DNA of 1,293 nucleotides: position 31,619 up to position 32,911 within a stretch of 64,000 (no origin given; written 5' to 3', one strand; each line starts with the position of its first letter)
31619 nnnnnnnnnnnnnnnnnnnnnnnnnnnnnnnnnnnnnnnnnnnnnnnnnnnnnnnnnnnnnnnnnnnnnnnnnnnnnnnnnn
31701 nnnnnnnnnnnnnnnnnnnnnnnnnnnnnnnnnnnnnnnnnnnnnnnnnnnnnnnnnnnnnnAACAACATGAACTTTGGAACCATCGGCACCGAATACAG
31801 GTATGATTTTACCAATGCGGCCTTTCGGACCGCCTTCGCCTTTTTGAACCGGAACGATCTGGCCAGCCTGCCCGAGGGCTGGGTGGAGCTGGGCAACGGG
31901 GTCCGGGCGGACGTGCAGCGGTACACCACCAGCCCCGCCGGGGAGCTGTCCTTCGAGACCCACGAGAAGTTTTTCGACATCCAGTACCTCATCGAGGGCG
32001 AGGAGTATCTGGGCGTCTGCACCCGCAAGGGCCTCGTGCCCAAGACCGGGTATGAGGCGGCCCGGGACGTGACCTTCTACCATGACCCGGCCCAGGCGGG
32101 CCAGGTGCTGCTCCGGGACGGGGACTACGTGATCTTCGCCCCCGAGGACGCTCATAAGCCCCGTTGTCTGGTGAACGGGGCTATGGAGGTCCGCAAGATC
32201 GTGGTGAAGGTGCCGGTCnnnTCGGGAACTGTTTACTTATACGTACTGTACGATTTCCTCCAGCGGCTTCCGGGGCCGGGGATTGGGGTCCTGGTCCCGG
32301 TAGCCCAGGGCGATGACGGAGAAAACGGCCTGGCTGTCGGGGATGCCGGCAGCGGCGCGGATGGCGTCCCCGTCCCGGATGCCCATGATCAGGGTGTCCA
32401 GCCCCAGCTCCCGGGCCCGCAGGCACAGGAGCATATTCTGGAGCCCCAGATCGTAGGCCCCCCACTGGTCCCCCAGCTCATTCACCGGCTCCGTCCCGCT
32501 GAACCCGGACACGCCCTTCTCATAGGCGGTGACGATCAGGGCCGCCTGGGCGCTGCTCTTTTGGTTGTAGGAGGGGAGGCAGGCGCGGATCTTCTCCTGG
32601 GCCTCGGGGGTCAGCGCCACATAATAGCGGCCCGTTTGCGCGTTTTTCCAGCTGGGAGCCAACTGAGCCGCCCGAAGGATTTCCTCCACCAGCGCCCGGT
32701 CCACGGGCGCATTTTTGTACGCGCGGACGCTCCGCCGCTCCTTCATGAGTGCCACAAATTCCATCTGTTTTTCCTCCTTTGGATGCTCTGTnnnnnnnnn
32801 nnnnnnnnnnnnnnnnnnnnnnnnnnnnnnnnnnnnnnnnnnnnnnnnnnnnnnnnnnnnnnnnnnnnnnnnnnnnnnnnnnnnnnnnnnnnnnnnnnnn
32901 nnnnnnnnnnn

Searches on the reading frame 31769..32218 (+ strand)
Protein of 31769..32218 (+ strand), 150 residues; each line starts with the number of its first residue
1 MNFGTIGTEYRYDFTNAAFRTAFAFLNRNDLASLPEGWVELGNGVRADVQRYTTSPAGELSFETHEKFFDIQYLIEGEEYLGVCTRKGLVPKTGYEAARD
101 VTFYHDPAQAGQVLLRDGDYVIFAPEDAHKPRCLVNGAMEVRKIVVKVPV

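Call 20: search_protein_families(library=pfam, proteins=[window:31769-32218:+])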
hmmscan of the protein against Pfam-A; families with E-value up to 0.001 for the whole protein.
window:31769-32218:+ (150 aa): 1 family
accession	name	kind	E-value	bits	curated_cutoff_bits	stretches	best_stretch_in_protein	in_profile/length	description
PF04074.18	DUF386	-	2e-35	122.4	26.5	1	4-149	4-145/145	YhcH/YjgK/YiaL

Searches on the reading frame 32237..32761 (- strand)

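Call 20: search_protein_families(library=pfam, proteins=[window:32237-32761:-])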
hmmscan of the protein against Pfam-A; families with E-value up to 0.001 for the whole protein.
window:32237-32761:- (174 aa): 2 families
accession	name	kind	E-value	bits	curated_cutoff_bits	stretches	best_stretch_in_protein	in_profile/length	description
PF00881.29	Nitroreductase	-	3.2e-21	76.7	23.5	1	7-154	2-167/167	Nitroreductase family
PF14512.11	TM1586_NiRdase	-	1.8e-09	38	27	1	112-173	91-151/215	Putative TM nitroreductase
